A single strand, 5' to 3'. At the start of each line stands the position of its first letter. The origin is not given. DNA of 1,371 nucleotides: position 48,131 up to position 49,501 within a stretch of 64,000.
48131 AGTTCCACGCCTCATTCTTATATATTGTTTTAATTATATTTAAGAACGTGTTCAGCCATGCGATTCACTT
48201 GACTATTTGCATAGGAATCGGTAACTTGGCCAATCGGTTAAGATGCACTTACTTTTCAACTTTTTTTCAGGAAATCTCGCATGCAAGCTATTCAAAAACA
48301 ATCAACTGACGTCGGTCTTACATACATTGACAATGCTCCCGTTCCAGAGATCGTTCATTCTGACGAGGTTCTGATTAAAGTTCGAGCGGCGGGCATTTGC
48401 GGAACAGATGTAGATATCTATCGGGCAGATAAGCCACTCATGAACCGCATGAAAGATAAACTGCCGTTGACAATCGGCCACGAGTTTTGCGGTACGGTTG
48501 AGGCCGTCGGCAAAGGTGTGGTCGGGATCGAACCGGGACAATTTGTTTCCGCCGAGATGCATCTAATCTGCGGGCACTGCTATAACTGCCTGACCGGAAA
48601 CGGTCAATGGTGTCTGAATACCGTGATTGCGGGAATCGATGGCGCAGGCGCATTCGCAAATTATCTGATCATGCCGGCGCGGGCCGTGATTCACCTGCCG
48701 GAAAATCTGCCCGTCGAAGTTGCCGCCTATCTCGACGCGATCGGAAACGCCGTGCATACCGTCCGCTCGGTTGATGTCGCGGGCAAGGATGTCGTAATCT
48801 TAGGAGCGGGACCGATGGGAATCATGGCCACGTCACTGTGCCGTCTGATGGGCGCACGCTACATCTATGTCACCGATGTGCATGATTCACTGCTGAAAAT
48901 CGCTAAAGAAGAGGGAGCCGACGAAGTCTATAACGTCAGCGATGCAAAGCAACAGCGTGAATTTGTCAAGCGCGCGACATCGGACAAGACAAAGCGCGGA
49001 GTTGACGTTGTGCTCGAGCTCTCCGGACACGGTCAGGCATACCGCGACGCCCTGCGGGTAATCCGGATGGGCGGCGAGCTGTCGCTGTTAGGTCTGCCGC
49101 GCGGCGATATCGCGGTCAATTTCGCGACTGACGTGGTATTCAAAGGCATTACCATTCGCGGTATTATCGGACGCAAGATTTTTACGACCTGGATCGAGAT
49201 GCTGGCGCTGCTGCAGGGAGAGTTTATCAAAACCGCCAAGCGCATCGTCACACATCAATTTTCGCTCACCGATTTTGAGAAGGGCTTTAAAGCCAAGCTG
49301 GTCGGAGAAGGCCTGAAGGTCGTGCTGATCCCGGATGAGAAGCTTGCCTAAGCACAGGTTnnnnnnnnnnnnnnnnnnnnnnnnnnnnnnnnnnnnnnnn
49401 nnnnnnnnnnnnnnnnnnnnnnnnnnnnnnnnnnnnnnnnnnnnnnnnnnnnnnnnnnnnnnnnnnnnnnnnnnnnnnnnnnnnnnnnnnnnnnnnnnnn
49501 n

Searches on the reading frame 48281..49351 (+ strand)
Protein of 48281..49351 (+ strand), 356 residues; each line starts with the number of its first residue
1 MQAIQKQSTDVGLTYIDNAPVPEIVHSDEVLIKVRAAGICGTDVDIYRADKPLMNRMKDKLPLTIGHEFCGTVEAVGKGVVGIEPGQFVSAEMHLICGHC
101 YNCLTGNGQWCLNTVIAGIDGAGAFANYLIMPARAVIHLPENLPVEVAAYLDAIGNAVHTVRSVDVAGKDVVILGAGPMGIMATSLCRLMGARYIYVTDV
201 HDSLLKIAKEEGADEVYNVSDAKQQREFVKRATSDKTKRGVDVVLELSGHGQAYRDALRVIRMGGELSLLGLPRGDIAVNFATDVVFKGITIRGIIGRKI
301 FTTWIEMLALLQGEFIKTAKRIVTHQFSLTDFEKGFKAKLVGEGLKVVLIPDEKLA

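Call 9: search_protein_families(library=pfam, proteins=[window:48281-49351:+], max_evalue=0.001)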
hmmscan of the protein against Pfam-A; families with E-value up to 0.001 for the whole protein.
window:48281-49351:+ (356 aa): 4 families
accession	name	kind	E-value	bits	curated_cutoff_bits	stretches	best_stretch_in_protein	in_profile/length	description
PF08240.17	ADH_N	-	1.2e-28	99.8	23.5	1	27-141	2-104/104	Alcohol dehydrogenase GroES-like domain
PF00107.32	ADH_zinc_N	-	2e-25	89.6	31.8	1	178-312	1-128/129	Zinc-binding dehydrogenase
PF16912.11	Glu_dehyd_C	-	3.9e-10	40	34.9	1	153-339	16-201/211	Glucose dehydrogenase C-terminus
PF13602.12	ADH_zinc_N_2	-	0.00027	22.3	27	0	212-272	2-55/134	Zinc-binding dehydrogenase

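Call 24: find_encoding_contigs(protein=window:48281-49351:+, flank=10000, max_places=6)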
Protein window:48281-49351:+ (356 aa): 2 contigs read that carry it; 2 places shown.
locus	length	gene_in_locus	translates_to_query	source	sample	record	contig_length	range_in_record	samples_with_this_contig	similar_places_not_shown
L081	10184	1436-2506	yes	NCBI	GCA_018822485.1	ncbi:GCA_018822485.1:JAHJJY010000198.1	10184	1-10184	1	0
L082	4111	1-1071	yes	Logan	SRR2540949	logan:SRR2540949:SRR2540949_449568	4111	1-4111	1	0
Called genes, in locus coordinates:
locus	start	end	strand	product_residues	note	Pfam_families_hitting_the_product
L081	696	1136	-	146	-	PF15978:TnsD (weak)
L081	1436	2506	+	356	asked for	PF08240:ADH_N, PF16912:Glu_dehyd_C, PF00107:ADH_zinc_N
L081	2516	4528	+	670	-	PF13520:AA_permease_2, PF00324:AA_permease (weak)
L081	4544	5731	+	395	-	PF00155:Aminotran_1_2, PF00266:Aminotran_5 (weak)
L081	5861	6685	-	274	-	PF01555:N6_N4_Mtase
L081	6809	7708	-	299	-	PF01619:Pro_dh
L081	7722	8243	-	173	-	PF18935:DUF5683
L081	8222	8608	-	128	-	PF01042:Ribonuc_L-PSP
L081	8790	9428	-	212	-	PF01712:dNK, PF02223:Thymidylate_kin (weak)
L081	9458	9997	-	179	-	PF03692:CxxCxxCC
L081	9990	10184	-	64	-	?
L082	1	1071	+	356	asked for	PF08240:ADH_N, PF16912:Glu_dehyd_C, PF00107:ADH_zinc_N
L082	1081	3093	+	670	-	PF13520:AA_permease_2, PF00324:AA_permease (weak)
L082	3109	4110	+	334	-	?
